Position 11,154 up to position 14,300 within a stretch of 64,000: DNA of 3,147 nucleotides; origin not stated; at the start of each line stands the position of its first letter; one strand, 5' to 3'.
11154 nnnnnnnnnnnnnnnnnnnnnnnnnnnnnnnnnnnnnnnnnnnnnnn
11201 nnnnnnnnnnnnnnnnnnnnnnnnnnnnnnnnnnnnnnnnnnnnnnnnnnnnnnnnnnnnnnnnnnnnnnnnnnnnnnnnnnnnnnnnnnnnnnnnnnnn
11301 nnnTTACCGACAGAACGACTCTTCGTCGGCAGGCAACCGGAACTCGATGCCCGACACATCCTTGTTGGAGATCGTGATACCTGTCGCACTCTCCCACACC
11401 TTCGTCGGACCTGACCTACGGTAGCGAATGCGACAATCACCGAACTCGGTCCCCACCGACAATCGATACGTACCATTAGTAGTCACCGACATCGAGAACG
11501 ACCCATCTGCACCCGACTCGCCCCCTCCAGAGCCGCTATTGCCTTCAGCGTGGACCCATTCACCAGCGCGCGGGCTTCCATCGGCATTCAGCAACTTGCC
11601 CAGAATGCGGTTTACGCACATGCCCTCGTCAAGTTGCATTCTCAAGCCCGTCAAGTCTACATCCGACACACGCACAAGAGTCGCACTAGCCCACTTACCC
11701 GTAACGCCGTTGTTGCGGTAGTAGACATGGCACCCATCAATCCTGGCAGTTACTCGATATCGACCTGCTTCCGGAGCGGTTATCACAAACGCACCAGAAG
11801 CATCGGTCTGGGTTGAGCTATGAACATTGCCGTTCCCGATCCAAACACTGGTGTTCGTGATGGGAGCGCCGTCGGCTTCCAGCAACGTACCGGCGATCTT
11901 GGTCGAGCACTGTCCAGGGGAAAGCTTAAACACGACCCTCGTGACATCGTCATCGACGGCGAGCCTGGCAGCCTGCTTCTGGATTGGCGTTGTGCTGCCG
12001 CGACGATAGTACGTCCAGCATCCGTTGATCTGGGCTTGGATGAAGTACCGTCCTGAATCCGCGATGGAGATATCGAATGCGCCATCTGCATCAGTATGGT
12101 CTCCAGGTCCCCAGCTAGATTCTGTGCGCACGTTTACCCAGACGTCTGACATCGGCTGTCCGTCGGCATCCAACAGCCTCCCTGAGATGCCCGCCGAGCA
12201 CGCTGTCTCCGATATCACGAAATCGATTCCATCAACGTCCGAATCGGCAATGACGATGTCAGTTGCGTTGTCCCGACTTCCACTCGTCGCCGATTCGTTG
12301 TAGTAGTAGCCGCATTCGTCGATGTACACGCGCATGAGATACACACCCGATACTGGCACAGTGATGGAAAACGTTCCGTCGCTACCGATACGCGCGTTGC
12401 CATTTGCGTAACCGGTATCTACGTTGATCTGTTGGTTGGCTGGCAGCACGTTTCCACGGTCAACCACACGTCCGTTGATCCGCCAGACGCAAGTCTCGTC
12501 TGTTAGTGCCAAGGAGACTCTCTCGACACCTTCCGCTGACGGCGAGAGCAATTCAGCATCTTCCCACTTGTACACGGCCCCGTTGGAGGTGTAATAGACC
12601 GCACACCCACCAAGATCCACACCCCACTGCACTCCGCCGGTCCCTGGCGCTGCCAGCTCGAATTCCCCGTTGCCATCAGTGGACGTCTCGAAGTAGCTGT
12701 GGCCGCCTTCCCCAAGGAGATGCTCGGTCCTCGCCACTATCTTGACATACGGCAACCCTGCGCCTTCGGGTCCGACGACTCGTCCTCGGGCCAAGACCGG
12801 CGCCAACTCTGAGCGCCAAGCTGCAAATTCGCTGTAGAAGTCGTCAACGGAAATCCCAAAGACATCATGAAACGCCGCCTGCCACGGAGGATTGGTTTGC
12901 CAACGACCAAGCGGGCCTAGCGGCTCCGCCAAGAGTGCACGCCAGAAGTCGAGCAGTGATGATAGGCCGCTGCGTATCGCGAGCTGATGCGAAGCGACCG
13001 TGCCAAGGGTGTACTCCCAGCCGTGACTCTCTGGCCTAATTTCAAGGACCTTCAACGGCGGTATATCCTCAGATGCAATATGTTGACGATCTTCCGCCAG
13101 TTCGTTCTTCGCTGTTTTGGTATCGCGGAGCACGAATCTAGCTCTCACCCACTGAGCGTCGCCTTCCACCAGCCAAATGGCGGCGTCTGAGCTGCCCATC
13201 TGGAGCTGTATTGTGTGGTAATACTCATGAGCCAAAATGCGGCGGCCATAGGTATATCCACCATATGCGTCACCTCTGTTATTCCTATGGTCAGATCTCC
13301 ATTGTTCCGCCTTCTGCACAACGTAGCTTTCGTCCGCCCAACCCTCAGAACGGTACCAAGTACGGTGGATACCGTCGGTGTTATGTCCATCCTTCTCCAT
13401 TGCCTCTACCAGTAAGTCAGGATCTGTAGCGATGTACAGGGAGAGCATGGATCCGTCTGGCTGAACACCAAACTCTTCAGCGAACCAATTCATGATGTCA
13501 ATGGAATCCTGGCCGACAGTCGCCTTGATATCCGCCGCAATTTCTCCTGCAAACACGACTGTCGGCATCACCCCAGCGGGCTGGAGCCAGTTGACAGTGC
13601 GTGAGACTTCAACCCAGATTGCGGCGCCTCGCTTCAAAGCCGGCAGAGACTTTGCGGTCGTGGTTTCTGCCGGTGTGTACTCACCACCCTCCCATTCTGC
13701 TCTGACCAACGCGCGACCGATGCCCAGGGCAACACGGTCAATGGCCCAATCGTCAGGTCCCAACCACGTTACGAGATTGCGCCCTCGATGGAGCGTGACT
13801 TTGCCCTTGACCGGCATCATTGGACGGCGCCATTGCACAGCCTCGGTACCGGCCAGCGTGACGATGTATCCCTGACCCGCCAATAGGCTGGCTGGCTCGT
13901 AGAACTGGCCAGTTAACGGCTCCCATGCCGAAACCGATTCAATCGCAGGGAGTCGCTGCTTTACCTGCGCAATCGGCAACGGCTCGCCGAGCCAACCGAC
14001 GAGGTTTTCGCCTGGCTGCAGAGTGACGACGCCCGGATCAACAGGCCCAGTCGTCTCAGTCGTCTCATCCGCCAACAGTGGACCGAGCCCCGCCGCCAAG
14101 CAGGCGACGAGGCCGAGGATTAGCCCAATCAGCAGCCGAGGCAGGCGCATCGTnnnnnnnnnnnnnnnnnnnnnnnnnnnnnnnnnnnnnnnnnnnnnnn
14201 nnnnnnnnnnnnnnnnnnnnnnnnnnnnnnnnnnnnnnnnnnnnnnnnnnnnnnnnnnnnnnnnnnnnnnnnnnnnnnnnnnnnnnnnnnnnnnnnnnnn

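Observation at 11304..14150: Internal repeat structure of the 948-aa protein: five ~95-aa units with invariant Cys spacing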

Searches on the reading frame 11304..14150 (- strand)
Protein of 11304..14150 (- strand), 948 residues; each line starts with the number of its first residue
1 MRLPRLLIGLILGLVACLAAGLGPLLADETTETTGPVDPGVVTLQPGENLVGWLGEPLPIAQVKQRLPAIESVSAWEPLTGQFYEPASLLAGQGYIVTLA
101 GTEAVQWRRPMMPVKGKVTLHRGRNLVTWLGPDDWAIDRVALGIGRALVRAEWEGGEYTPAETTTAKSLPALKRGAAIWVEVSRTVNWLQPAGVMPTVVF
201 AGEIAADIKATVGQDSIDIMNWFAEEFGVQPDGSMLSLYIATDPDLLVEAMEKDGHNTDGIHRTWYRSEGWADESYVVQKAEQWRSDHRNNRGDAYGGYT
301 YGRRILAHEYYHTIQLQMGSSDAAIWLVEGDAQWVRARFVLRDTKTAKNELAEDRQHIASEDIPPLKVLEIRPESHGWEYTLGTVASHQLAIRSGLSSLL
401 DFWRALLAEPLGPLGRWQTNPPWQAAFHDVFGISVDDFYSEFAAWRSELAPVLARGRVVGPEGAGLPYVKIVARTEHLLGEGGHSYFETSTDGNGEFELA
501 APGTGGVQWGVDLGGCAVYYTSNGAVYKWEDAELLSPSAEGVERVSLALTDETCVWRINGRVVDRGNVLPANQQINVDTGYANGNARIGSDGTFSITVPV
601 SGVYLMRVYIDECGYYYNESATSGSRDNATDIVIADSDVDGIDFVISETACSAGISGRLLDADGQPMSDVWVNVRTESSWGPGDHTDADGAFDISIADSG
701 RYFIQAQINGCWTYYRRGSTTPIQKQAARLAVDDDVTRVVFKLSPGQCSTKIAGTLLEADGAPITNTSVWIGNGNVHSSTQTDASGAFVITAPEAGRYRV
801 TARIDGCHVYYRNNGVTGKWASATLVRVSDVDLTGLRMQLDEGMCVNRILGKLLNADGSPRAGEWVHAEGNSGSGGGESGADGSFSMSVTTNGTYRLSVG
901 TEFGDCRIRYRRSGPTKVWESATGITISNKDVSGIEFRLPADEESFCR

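Call 3: search_protein_families(library=pfam, proteins=[window:11304-14150:-], max_evalue=1)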
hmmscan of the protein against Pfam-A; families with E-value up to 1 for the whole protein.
window:11304-14150:- (948 aa): 13 families
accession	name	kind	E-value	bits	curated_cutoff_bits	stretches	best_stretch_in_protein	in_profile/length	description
PF13620.12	CarboxypepD_reg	-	4.5e-28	97.9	32.3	5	752-812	2-64/82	Carboxypeptidase regulatory-like domain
PF13715.12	CarbopepD_reg_2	-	6.8e-14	52.1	32.2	2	752-806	1-54/88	CarboxypepD_reg-like domain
PF10670.15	DUF4198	-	1.5e-13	51.8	34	2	657-708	151-207/209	Domain of unknown function (DUF4198)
PF02369.22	Big_1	-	1.9e-06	28.3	34.9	1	746-806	15-82/93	Bacterial Ig-like domain (group 1)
PF25020.1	TTR_TEN1-4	-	7.1e-06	26.3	27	0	653-700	7-53/86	Teneurin TTR-like domain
PF09430.16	EMC7_beta-sandw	-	3.5e-05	24.4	26.6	0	567-610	4-47/122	ER membrane protein complex subunit 7, beta-sandwich domain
PF17789.7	MG4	-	0.00097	19.8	24.7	0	658-696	21-60/95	Macroglobulin domain MG4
PF04151.21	PPC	-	0.0018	19.5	25.9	0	577-609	37-69/70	Bacterial pre-peptidase C-terminal domain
PF17210.9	SdrD_B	-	0.0028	18.3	29.7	1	762-804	22-66/112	SdrD B-like domain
PF20598.4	DUF6795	-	0.0033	18.2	27.4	0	760-792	8-45/103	Domain of unknown function (DUF6795)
PF01190.23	Pollen_Ole_e_1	-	0.015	16.1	23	0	776-811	45-79/99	Pollen protein Ole e 1 like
PF14686.12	fn3_3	-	0.02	15.1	24.4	1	779-817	28-66/75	Polysaccharide lyase family 4, domain II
PF00775.27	Dioxygenase_C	-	0.15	11.9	27.3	0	749-775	29-55/182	Dioxygenase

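Call 10: find_homologous_proteins(query=window:11304-14150:-, max_evalue=0.00001)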
Query window:11304-14150:- (948 aa): 55 proteins with E <= 0.00001 among 8000 candidates.
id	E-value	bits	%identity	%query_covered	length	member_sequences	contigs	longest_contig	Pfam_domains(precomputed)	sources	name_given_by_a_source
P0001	0.0e+0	2194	100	100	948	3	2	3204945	PF10670.16,PF13715.13,PF25020.2,PF02369.23,PF13620.13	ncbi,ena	-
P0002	0.0e+0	1869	85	100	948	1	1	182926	PF10670.16,PF13715.13,PF25020.2,PF02369.23,PF15976.12,PF13620.13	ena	-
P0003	0.0e+0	1697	78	100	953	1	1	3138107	PF10670.16,PF13715.13,PF25020.2,PF02369.23,PF13620.13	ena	-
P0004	0.0e+0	1545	75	89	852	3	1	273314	PF10670.16,PF13715.13,PF02369.23,PF15976.12,PF13620.13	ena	-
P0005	0.0e+0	1539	70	100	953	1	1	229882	PF10670.16,PF13715.13,PF25020.2,PF02369.23,PF13620.13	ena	-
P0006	0.0e+0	1510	70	100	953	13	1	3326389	PF10670.16,PF13715.13,PF25020.2,PF13620.13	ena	-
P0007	0.0e+0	1396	64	100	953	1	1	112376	PF10670.16,PF13715.13,PF25020.2,PF15976.12,PF13620.13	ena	-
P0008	0.0e+0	1376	63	100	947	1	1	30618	PF10670.16,PF13715.13,PF25020.2,PF02369.23,PF15976.12,PF13620.13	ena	-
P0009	0.0e+0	1364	66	89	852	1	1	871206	PF10670.16,PF13715.13,PF25020.2,PF15976.12,PF13620.13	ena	-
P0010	0.0e+0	1189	57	89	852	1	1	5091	PF10670.16,PF13715.13,PF25020.2,PF02369.23,PF15976.12,PF13620.13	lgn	-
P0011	0.0e+0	1130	57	89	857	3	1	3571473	PF10670.16,PF13715.13,PF25020.2,PF02369.23,PF15976.12,PF13620.13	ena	-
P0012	0.0e+0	1109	46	95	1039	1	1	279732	PF10670.16,PF13715.13,PF25020.2,PF23141.2,PF02369.23,PF14686.13,PF15976.12,PF13620.13,PF09430.17,PF22904.4,PF17210.10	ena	-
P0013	0.0e+0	1080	47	99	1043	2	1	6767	PF10670.16,PF13715.13,PF25020.2,PF04151.22,PF02369.23,PF15976.12,PF13620.13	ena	-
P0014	0.0e+0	1027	51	89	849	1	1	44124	PF10670.16,PF13715.13,PF25020.2,PF13620.13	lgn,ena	-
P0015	0.0e+0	1024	50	89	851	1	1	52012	PF13715.13,PF25020.2,PF15976.12,PF13620.13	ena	-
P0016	4.5e-298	1010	63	68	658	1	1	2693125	PF10670.16,PF13715.13,PF25020.2,PF02369.23,PF15976.12,PF13620.13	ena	-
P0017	2.2e-297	1007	49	96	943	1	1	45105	PF10670.16,PF13715.13,PF25020.2,PF23141.2,PF02369.23,PF14686.13,PF15976.12,PF13620.13,PF17210.10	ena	-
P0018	9.5e-297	1005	49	96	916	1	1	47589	PF10670.16,PF13715.13,PF02369.23,PF13620.13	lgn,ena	-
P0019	1.6e-296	1004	50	97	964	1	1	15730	PF10670.16,PF13715.13,PF25020.2,PF02369.23,PF14686.13,PF15976.12,PF13620.13,PF17210.10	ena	-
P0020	5.6e-296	1003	48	97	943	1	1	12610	PF10670.16,PF13715.13,PF25020.2,PF23141.2,PF02369.23,PF14686.13,PF13620.13,PF22904.4,PF17210.10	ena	-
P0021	2.5e-292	991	47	97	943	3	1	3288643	PF13715.13,PF25020.2,PF13620.13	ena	-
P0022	3.3e-288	977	48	100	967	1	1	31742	PF10670.16,PF13715.13,PF25020.2,PF02369.23,PF14686.13,PF13620.13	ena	-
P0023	6.0e-286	969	49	94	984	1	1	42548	PF13715.13,PF13620.13,PF09134.17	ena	-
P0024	1.9e-280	951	46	100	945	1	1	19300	PF10670.16,PF13715.13,PF25020.2,PF13620.13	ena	-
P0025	1.0e-279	949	49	98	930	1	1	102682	PF13620.13,PF17210.10,PF10670.16,PF13715.13,PF25020.2,PF04151.22,PF23141.2,PF02369.23,PF14686.13,PF15976.12,PF09430.17,PF22904.4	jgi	-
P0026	2.8e-272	924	51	88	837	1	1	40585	PF10670.16,PF13715.13,PF25020.2,PF04151.22,PF23141.2,PF02369.23,PF14686.13,PF15976.12,PF13620.13,PF17210.10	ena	-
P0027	3.1e-263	894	45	89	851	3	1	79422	PF10670.16,PF13715.13,PF25020.2,PF15976.12,PF13620.13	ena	-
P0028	1.9e-261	888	50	86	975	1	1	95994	PF10670.16,PF13715.13,PF25020.2,PF02369.23,PF14686.13,PF13620.13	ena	-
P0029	2.0e-260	885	44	97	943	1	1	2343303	PF10670.16,PF13715.13,PF25020.2,PF02369.23,PF16371.13,PF15976.12,PF13620.13,PF17936.8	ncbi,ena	-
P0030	1.6e-259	882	47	88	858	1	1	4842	PF13715.13,PF14686.13,PF13620.13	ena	-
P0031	7.5e-258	876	49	88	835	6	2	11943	PF13715.13,PF25020.2,PF13620.13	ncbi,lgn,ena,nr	ncbi:MAG: carboxypeptidase regulatory-like domain-containing protein [Dehalococcoidia bacterium]|nr:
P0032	6.4e-257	873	47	86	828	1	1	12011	PF10670.16,PF13715.13,PF25020.2,PF02369.23,PF15976.12,PF13620.13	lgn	-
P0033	1.5e-253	862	45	97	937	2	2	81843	PF10670.16,PF13715.13,PF25020.2,PF02369.23,PF15976.12,PF13620.13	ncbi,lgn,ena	-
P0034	4.3e-242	824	45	91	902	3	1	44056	PF10670.16,PF13715.13,PF02369.23,PF14686.13,PF15976.12,PF13620.13,PF09430.17,PF17210.10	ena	-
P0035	3.3e-218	745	41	100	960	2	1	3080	PF10670.16,PF13715.13,PF04151.22,PF02369.23,PF14686.13,PF13620.13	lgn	-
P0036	1.3e-213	730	49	71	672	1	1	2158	PF25020.2,PF02369.23,PF15976.12,PF13620.13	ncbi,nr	ncbi:MAG: carboxypeptidase-like regulatory domain-containing protein, partial [Chloroflexi bacterium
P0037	3.1e-207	709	54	64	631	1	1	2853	PF13620.13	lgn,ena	-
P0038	1.2e-187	644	40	88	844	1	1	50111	PF10670.16,PF13715.13,PF25020.2,PF04151.22,PF23141.2,PF02369.23,PF14686.13,PF15976.12,PF13620.13,PF09430.17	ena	-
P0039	1.5e-187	644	40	85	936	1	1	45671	PF10670.16,PF13715.13,PF17789.8,PF25020.2,PF02369.23,PF13620.13,PF22904.4,PF17210.10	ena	-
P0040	8.8e-159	549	36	89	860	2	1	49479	PF13715.13,PF25020.2,PF13620.13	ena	-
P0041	1.2e-156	541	31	99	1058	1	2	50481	PF10670.16,PF13715.13,PF25020.2,PF02369.23,PF14686.13,PF16371.13,PF15976.12,PF13620.13,PF09430.17,PF17936.8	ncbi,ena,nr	ncbi:MAG: carboxypeptidase regulatory-like domain-containing protein [Chloroflexi bacterium]|nr:carb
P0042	2.2e-152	527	31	99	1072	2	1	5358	PF10670.16,PF13715.13,PF25020.2,PF23141.2,PF02369.23,PF14686.13,PF15976.12,PF13620.13,PF22904.4,PF17210.10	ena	-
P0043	1.7e-122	428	31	89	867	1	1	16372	PF13715.13,PF25020.2,PF13620.13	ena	-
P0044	1.1e-101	360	28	89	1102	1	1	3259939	PF10670.16,PF13715.13,PF25020.2,PF13620.13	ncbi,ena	-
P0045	1.2e-84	303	28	89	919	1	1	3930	PF13715.13,PF13620.13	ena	-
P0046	1.0e-81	293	30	70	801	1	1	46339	PF10670.16,PF13715.13,PF25020.2,PF13620.13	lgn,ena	-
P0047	1.2e-77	280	30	65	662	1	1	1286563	PF13620.13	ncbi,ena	-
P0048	1.8e-74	269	30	78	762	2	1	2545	PF13715.13,PF25020.2,PF16371.13,PF15976.12,PF13620.13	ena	-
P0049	1.2e-68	250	31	55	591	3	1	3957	PF13620.13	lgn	-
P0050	2.0e-56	210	29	68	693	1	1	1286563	PF13620.13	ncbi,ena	-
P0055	2.5e-23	100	26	49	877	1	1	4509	PF13715.13,PF02369.23,PF13620.13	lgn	-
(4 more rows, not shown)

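Call 11: search_protein_families(library=ncbifam, proteins=[window:11304-14150:-], max_evalue=1)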
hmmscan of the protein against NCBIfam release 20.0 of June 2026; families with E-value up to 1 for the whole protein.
window:11304-14150:- (948 aa): 5 families
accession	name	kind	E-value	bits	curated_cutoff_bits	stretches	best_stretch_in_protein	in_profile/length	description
NF045524.1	MXAN_6640_HExxH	subfamily_domain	0.00025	20.9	140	1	305-339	114-147/290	MXAN_6640 family putative metalloprotease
NF033510.3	Ca_tandemer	repeat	0.0023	18.3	50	1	566-600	37-71/96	Ca2+-stabilized repeat-containing adhesin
NF058648.1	ECF_sub_HI1622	equivalog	0.0045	17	100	1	754-809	29-87/180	NikL family nickel/cobalt ECF transporter subunit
TIGR04134.1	lipo_with_rSAM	hypoth_equivalog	0.072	13.1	39.8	0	655-696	42-91/150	radical SAM-associated putative lipoprotein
NF033876.2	flagella_HExxH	equivalog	0.12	11.8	205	1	298-336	125-164/384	flagellinolysin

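Call 16: list_cluster_members(proteins=[window:11304-14150:-, P0029, P0044, P0047])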
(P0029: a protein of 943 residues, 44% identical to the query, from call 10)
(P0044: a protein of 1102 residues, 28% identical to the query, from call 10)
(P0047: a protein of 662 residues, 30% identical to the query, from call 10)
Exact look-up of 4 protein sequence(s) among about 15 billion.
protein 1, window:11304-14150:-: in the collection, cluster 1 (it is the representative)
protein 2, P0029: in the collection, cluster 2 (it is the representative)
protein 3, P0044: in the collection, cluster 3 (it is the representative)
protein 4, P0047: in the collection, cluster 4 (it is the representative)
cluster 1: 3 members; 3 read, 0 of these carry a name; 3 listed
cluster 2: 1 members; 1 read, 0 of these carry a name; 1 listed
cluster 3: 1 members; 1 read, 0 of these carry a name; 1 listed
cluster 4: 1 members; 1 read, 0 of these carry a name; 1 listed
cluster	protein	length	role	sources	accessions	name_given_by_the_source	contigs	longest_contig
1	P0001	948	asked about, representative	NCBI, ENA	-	-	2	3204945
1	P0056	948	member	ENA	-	-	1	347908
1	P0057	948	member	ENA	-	-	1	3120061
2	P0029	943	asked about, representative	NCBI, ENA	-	-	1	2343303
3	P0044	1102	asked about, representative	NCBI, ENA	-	-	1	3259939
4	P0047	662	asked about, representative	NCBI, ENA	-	-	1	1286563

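Call 42: find_encoding_contigs(protein=window:11304-14150:-, flank=3000, max_places=4)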
Protein window:11304-14150:- (948 aa): 1 contig read that carries it; 1 place shown.
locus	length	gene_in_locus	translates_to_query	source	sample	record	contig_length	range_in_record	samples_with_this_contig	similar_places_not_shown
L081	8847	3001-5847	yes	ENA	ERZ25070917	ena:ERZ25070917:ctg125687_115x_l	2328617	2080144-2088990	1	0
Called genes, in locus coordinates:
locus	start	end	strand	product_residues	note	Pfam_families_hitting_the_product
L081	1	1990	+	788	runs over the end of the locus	PF13620:CarboxypepD_reg (weak)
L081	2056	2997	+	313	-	PF00296:Bac_luciferase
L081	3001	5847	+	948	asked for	PF10670:DUF4198 (faint), PF13715:CarbopepD_reg_2 (faint), PF25020:TTR_TEN1-4 (faint), PF02369:Big_1 (faint), PF13620:CarboxypepD_reg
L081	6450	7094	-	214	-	PF08241:Methyltransf_11, PF13649:Methyltransf_25 (weak)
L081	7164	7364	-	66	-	-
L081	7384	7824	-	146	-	PF12867:DinB_2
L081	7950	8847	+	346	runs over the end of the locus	PF01408:GFO_IDH_MocA, PF02894:GFO_IDH_MocA_C (faint), PF22725:GFO_IDH_MocA_C3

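Call 66: find_encoding_contigs(protein=P0003, flank=6000, max_places=2)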
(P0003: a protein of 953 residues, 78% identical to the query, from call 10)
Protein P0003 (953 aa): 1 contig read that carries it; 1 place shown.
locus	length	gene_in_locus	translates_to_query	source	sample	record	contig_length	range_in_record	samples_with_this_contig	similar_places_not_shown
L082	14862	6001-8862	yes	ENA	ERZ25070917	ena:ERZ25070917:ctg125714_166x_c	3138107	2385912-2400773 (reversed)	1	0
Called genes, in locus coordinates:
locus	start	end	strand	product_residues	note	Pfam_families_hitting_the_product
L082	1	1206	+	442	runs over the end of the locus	PF00463:ICL, PF13714:PEP_mutase, PF00463:ICL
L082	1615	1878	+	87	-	-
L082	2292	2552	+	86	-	-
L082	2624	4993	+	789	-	PF13620:CarboxypepD_reg (weak)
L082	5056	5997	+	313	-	PF00296:Bac_luciferase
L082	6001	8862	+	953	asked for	PF02369:Big_1 (faint), PF10670:DUF4198 (faint), PF13715:CarbopepD_reg_2 (faint), PF25020:TTR_TEN1-4 (faint), PF13620:CarboxypepD_reg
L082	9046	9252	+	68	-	PF21748:UPF0150 (weak)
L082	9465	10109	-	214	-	PF08241:Methyltransf_11, PF13649:Methyltransf_25 (weak)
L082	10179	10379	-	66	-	-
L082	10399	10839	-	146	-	PF12867:DinB_2 (weak)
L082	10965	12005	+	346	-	PF01408:GFO_IDH_MocA, PF02894:GFO_IDH_MocA_C (faint), PF22725:GFO_IDH_MocA_C3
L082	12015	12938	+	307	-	PF01497:Peripla_BP_2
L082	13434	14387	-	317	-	PF00561:Abhydrolase_1, PF12146:Hydrolase_4 (weak), PF12697:Abhydrolase_6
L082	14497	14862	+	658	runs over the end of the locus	PF19310:TOP_N (weak), PF01432:Peptidase_M3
